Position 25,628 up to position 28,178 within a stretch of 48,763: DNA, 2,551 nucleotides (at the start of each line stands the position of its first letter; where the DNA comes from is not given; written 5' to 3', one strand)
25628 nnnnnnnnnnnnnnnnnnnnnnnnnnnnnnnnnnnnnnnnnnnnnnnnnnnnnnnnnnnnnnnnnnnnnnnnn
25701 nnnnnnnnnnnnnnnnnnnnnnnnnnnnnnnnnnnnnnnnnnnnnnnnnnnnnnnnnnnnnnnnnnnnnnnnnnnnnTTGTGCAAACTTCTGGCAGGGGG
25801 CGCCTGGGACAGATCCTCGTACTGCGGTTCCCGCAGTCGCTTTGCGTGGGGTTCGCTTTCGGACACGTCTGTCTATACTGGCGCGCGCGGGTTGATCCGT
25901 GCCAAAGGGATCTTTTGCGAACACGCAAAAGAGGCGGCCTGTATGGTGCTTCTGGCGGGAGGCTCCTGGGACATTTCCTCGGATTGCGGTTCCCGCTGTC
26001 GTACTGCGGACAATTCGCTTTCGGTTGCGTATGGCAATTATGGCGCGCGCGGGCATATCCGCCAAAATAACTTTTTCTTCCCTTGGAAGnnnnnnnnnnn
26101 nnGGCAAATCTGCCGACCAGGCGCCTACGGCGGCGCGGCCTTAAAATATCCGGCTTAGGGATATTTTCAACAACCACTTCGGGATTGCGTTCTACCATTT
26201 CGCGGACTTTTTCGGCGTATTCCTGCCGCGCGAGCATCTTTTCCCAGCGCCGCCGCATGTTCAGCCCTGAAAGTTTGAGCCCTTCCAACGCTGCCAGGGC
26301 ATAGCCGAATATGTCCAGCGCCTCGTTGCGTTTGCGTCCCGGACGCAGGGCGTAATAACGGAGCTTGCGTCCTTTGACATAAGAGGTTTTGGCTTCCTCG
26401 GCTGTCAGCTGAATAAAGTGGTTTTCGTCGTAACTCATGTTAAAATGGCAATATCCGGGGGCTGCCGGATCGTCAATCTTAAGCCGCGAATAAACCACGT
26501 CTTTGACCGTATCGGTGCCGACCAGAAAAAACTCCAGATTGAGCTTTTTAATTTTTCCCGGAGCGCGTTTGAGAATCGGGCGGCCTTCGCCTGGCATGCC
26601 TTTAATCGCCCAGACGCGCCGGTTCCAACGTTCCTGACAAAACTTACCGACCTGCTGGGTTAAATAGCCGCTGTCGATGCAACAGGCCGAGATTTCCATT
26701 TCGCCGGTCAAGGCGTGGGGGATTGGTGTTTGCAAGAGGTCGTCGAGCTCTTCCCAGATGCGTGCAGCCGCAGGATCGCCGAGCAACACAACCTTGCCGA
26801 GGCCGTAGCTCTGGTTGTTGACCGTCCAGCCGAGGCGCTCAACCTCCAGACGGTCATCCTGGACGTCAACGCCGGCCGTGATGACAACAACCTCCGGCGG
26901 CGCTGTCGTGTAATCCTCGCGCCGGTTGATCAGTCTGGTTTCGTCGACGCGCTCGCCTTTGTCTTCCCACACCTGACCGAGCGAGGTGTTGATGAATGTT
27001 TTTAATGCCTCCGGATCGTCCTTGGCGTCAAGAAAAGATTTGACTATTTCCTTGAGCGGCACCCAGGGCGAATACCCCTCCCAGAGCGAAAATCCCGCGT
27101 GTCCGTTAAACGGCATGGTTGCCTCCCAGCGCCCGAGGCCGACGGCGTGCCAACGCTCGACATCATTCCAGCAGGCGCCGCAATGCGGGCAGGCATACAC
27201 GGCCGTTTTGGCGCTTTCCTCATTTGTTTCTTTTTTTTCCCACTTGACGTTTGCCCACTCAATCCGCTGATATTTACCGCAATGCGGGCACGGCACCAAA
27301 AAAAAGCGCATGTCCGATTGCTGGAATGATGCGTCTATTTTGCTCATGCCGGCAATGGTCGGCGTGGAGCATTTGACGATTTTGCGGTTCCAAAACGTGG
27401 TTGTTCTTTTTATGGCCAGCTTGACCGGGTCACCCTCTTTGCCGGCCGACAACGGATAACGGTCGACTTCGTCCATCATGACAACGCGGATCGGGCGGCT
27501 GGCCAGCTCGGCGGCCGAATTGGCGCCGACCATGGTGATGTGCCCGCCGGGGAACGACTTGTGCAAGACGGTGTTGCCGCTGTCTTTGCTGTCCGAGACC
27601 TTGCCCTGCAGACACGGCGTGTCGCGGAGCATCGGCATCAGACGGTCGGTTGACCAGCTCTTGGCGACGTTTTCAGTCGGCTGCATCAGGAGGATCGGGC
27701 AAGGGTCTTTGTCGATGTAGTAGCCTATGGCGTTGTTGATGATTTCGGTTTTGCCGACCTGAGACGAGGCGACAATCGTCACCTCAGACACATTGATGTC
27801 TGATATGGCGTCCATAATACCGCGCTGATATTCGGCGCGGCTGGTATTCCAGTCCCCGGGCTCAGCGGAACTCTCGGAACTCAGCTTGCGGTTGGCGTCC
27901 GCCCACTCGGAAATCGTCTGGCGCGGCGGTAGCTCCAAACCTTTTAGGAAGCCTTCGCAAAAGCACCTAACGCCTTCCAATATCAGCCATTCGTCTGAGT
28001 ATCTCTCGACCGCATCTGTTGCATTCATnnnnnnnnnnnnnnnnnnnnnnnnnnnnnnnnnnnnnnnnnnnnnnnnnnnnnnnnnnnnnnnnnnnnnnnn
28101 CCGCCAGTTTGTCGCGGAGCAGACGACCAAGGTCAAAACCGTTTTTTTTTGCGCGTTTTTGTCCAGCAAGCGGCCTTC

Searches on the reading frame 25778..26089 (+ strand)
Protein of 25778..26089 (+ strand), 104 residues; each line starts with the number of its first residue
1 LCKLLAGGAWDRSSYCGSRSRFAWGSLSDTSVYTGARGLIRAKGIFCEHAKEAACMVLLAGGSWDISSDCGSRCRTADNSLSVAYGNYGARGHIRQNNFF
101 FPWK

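Call 13: search_protein_families(library=pfam, proteins=[window:25778-26089:+], max_evalue=0.01)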
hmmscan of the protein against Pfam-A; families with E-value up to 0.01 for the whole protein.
window:25778-26089:+ (104 aa): 0 families

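Call 14: search_protein_families(library=phrogs, proteins=[window:25778-26089:+], max_evalue=0.01)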
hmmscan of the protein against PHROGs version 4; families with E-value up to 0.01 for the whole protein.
window:25778-26089:+ (104 aa): 1 family
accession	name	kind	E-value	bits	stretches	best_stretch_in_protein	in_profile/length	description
phrog_11262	-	tail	1.7e-08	35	2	58-92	351-385/393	tail protein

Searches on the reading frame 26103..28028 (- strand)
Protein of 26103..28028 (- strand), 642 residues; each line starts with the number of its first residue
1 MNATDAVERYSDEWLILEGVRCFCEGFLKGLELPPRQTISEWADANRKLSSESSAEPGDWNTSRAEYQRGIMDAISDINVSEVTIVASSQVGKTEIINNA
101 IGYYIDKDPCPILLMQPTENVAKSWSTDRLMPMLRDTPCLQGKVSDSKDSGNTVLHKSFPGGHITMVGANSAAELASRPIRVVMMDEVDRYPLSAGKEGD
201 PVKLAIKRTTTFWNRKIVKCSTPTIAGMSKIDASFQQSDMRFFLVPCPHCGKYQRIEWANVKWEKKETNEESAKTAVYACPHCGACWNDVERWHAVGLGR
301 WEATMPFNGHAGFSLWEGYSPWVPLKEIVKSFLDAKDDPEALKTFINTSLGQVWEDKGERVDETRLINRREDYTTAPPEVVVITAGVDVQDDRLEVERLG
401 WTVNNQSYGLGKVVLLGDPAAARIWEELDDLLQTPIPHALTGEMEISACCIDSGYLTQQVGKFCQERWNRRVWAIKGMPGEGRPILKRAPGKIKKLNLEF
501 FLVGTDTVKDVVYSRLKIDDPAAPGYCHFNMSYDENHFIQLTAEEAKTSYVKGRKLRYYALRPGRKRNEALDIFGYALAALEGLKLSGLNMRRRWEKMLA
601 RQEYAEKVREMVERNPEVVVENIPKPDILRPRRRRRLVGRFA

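Call 13: search_protein_families(library=pfam, proteins=[window:26103-28028:-], max_evalue=0.01)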
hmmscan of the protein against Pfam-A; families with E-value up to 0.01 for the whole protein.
window:26103-28028:- (642 aa): 2 families
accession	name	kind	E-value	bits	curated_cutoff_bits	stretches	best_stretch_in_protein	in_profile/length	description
PF05876.18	GpA_ATPase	-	2.4e-90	302.9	25.6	1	54-301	1-247/247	Phage terminase large subunit gpA, ATPase domain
PF20454.4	GpA_nuclease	-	2.6e-81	273.5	22.5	1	310-592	1-291/294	Terminase large subunit gpA, endonuclease domain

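Call 14: search_protein_families(library=phrogs, proteins=[window:26103-28028:-], max_evalue=0.01)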
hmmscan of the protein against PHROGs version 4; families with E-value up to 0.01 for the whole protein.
window:26103-28028:- (642 aa): 14 families
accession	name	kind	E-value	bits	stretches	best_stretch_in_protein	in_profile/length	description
phrog_15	-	head and packaging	1.2e-240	803.4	1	22-635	340-971/1330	terminase large subunit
phrog_21311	-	head and packaging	2.7e-45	155.9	1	116-304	1-192/218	terminase large subunit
phrog_675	-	head and packaging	7e-42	144.4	1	38-393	23-371/576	terminase large subunit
phrog_16406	-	unknown function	2.7e-39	136.3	1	276-586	75-387/601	-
phrog_15657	-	unknown function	2.1e-29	103.7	1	312-510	29-229/230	-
phrog_3028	-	unknown function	7.5e-27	95.5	1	429-605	2-175/203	-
phrog_4145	-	head and packaging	9.3e-22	78.4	1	22-210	13-202/209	terminase large subunit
phrog_3925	-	head and packaging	2.1e-20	74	1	37-138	40-139/150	terminase large subunit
phrog_12876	-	head and packaging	8.4e-06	26.6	1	122-267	6-140/235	terminase large subunit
phrog_12089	-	unknown function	1.2e-05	26.1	1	498-584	68-147/208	-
phrog_37509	-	unknown function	7.5e-05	23.8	1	492-580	26-114/189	-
phrog_23163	-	unknown function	0.00016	22.4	1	55-138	41-125/130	-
phrog_1305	-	DNA, RNA and nucleotide metabolism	0.00099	19.6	1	237-293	9-65/226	DNA binding protein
phrog_22352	-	unknown function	0.0067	17.4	0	471-521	8-57/70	-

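Call 15: find_related_loci(query=window:26103-28028:-, collection=viral_contigs, flank=10000)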
Query window:26103-28028:- (642 aa) in viral_contigs; peptide patterns used: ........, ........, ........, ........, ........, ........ (x = any residue, [..] = any of these).
600 stretches matched a pattern (row limit reached: there are more); 600 encode a relative of the query (tblastn E <= 1e-3); the best 80 are kept; 80 distinct loci.
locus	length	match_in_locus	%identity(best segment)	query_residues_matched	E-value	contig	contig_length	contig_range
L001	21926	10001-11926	86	1-642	0e+0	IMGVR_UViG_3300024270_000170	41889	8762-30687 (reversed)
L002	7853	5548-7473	81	1-642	0e+0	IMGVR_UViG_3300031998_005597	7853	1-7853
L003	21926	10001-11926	77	1-642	0e+0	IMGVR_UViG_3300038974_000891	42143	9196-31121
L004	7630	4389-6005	54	30-572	0e+0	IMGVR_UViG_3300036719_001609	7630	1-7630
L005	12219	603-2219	54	30-572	0e+0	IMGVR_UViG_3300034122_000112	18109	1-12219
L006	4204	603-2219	54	30-572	0e+0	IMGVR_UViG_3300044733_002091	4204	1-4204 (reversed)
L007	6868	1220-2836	54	30-572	0e+0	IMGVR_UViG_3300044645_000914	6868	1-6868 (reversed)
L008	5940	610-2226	54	30-572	0e+0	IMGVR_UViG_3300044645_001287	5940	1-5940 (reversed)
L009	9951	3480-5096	54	30-572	0e+0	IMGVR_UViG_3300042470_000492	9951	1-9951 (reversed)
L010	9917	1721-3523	51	31-641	0e+0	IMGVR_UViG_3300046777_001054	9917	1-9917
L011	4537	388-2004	54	30-572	0e+0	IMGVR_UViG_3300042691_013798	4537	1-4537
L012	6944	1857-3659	51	31-641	0e+0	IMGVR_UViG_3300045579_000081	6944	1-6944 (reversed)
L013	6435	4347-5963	54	30-572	0e+0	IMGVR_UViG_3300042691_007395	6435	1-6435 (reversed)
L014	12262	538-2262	52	25-606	0e+0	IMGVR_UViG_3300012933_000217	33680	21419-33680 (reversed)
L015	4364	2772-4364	54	30-563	0e+0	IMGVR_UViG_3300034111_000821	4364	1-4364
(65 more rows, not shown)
